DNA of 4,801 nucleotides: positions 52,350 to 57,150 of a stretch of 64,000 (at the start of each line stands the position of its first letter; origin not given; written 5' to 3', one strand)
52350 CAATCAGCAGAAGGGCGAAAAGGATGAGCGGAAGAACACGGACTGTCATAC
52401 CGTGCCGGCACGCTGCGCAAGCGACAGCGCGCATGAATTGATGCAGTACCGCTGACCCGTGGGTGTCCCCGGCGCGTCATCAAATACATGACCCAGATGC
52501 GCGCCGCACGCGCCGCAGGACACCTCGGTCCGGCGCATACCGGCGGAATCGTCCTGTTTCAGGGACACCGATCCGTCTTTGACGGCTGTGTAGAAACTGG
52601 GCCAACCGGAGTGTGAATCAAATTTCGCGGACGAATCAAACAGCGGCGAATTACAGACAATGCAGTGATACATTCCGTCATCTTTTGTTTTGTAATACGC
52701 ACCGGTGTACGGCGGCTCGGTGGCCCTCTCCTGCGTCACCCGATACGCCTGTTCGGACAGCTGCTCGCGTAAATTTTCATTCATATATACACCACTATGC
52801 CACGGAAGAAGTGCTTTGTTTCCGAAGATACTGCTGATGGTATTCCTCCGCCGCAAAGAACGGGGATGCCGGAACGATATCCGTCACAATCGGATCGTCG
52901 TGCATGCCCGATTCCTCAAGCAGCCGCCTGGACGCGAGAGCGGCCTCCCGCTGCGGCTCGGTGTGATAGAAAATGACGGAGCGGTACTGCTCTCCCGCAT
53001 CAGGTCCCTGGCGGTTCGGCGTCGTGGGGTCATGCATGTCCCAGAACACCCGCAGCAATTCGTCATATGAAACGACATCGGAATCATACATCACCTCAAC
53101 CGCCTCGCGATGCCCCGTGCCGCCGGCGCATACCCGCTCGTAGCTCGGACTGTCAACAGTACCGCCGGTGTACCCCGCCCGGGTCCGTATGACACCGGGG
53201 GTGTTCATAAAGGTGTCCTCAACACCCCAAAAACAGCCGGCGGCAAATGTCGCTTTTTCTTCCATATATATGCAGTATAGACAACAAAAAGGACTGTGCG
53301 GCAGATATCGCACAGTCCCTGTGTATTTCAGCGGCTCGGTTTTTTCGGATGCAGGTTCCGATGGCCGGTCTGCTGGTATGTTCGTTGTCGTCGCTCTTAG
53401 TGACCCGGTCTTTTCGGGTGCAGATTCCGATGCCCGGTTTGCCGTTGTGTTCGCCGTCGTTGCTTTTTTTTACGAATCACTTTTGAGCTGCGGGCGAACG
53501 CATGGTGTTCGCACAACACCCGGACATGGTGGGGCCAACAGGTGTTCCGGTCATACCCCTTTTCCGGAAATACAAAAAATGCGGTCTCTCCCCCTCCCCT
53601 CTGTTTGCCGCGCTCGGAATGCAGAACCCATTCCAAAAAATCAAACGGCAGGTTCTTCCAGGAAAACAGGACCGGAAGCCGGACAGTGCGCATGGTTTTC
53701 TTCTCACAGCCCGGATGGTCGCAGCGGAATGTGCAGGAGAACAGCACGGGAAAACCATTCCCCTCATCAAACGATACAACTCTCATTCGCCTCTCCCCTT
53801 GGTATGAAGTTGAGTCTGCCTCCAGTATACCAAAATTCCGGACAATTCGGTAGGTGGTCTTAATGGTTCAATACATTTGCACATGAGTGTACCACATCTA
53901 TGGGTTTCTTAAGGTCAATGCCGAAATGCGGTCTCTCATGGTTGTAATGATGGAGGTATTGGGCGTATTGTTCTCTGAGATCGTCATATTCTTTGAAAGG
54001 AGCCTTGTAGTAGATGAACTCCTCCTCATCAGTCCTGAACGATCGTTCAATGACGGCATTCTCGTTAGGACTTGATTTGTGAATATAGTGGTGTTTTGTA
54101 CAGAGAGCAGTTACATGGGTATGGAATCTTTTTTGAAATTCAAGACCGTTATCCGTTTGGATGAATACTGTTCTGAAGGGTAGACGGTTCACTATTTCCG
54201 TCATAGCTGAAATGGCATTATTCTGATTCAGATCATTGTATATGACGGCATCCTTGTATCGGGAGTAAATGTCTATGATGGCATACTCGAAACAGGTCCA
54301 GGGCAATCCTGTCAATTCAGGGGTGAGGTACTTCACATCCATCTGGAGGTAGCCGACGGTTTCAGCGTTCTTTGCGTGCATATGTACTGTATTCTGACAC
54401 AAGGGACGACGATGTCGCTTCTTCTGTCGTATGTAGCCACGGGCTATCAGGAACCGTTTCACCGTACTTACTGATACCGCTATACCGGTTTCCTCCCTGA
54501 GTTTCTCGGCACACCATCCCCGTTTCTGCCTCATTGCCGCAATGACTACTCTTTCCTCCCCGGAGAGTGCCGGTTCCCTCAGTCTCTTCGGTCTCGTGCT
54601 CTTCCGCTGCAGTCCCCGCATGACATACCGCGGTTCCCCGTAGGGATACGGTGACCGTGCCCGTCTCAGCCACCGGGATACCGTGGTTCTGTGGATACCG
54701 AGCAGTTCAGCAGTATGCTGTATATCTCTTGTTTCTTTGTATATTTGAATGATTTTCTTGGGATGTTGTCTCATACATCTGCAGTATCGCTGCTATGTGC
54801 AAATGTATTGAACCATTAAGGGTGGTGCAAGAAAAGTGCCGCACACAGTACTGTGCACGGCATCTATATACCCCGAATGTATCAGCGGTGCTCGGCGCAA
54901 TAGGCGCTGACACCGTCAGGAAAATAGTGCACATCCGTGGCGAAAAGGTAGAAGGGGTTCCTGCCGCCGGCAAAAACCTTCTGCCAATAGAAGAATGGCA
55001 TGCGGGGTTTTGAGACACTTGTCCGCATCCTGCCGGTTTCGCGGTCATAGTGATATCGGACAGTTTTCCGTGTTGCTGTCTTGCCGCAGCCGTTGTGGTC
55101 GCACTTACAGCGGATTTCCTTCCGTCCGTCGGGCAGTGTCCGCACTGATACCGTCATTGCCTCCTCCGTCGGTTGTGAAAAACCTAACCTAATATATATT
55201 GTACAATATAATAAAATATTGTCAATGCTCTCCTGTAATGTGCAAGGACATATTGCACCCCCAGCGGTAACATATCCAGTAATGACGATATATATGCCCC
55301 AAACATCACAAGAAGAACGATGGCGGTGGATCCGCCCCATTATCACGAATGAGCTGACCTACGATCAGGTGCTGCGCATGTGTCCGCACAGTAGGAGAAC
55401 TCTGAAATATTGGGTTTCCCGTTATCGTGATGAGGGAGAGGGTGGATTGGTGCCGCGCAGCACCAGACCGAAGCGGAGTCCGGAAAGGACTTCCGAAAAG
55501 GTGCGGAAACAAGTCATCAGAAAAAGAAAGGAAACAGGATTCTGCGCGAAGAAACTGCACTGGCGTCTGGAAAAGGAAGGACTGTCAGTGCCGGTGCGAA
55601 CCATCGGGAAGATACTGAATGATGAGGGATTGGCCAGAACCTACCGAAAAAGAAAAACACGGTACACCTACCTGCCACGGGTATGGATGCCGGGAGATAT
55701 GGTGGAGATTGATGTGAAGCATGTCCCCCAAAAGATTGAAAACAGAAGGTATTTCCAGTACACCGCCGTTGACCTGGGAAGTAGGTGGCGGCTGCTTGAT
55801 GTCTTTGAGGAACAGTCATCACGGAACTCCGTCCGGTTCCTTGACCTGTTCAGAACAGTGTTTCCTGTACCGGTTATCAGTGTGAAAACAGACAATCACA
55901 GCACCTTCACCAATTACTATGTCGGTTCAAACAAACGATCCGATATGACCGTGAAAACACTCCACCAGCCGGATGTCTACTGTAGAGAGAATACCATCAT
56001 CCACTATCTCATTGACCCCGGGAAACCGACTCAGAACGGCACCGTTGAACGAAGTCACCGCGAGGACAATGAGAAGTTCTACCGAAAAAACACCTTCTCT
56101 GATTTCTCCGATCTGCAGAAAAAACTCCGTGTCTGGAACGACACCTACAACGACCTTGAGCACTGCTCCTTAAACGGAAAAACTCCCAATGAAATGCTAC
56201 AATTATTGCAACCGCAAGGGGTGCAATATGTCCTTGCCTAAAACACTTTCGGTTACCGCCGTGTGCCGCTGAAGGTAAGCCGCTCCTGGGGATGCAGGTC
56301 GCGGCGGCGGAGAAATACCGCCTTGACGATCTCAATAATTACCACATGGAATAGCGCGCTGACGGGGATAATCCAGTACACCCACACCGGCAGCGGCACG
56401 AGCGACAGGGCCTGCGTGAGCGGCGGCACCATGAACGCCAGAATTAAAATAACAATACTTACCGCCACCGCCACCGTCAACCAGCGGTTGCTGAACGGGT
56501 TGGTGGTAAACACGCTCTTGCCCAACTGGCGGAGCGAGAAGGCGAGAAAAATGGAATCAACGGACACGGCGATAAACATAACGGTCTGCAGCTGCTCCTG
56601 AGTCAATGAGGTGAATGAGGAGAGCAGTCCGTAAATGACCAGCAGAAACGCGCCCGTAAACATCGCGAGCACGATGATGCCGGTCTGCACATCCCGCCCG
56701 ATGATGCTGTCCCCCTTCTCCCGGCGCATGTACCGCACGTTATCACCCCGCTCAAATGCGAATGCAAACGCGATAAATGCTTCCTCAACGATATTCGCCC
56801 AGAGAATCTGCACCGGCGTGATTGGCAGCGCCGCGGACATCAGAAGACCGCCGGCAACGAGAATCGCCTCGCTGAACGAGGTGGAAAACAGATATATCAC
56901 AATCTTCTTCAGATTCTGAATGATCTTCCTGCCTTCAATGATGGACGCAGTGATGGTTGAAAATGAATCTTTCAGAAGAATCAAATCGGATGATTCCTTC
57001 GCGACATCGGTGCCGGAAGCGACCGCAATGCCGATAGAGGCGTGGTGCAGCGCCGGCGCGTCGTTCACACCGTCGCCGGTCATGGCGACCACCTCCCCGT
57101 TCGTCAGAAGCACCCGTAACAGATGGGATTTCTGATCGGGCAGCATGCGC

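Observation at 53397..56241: Insertion-sequence hotspot: two unrelated IS481-family elements interleaved with a pair of paralogous Cys/His-rich small genes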

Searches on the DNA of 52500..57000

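Call 22: search_rna_families(source=window, start=52500, end=57000, threshold=evalue, max_evalue=1)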
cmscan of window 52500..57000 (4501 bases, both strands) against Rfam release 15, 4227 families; matches with E-value up to 1: 0.
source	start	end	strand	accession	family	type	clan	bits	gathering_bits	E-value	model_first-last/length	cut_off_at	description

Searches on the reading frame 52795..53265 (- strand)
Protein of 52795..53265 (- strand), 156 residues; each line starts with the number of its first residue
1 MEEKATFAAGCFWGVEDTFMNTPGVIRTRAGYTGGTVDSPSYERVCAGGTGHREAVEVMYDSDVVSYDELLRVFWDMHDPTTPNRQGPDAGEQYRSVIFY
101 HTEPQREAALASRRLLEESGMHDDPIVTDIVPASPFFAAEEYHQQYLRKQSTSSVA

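Call 77: find_encoding_contigs(protein=window:52795-53265:-, flank=3000, max_places=4)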
Protein window:52795-53265:- (156 aa): 1 contig read that carries it; 1 place shown.
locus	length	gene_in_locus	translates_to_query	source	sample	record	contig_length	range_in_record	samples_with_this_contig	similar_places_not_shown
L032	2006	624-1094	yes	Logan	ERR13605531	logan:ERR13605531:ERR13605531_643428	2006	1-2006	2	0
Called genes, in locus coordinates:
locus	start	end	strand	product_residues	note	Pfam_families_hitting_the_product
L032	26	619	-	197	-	-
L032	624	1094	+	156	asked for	PF01625:PMSR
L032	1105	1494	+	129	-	PF01641:SelR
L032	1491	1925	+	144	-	PF02643:DUF192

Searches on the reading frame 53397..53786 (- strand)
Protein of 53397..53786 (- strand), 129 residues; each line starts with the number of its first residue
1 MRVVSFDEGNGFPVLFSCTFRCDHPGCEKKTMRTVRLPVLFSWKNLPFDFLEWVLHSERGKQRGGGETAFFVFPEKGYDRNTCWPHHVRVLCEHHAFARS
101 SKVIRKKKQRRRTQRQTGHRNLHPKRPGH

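Call 6: search_protein_families(library=pfam, proteins=[window:53397-53786:-], max_evalue=0.1)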
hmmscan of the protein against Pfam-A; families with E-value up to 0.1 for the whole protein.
window:53397-53786:- (129 aa): 0 families

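Call 7: search_protein_families(library=ncbifam, proteins=[window:53397-53786:-], max_evalue=0.1)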
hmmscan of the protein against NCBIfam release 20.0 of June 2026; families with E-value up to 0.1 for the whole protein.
window:53397-53786:- (129 aa): 0 families

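Call 15: find_homologous_proteins(query=window:53397-53786:-, max_evalue=0.01)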
Query window:53397-53786:-: 4 candidates shared short words with the query, none scored E <= 0.01.

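Call 89: search_protein_families(library=phrogs, proteins=[window:53397-53786:-], max_evalue=0.01)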
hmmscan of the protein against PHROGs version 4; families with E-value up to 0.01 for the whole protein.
window:53397-53786:- (129 aa): 0 families

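Call 94: predict_structure(alignment_id=A6)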
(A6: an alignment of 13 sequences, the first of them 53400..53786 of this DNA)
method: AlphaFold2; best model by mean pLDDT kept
length: 129 residues; sequences in the alignment: 13
mean_pLDDT: 78.2   pTM: 0.64
mean pLDDT of the five models: 78.2, 78.0, 75.3, 73.5, 72.1
residues with pLDDT >= 90: 21; 70-90: 70; 50-70: 37; < 50: 1
segments of 3 or more residues with pLDDT < 50: none
pLDDT, mean of each block of 10 residues (from residue 1): 70 78 95 81 72 76 68 84 76 88 81 80 66
secondary structure, 60 per line:
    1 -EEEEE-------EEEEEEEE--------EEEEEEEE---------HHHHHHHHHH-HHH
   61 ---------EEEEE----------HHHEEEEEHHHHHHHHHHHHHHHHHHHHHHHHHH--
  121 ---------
elements in order: E2-6 E14-21 E30-37 H47-56 E70-74 E88-92 H93-118
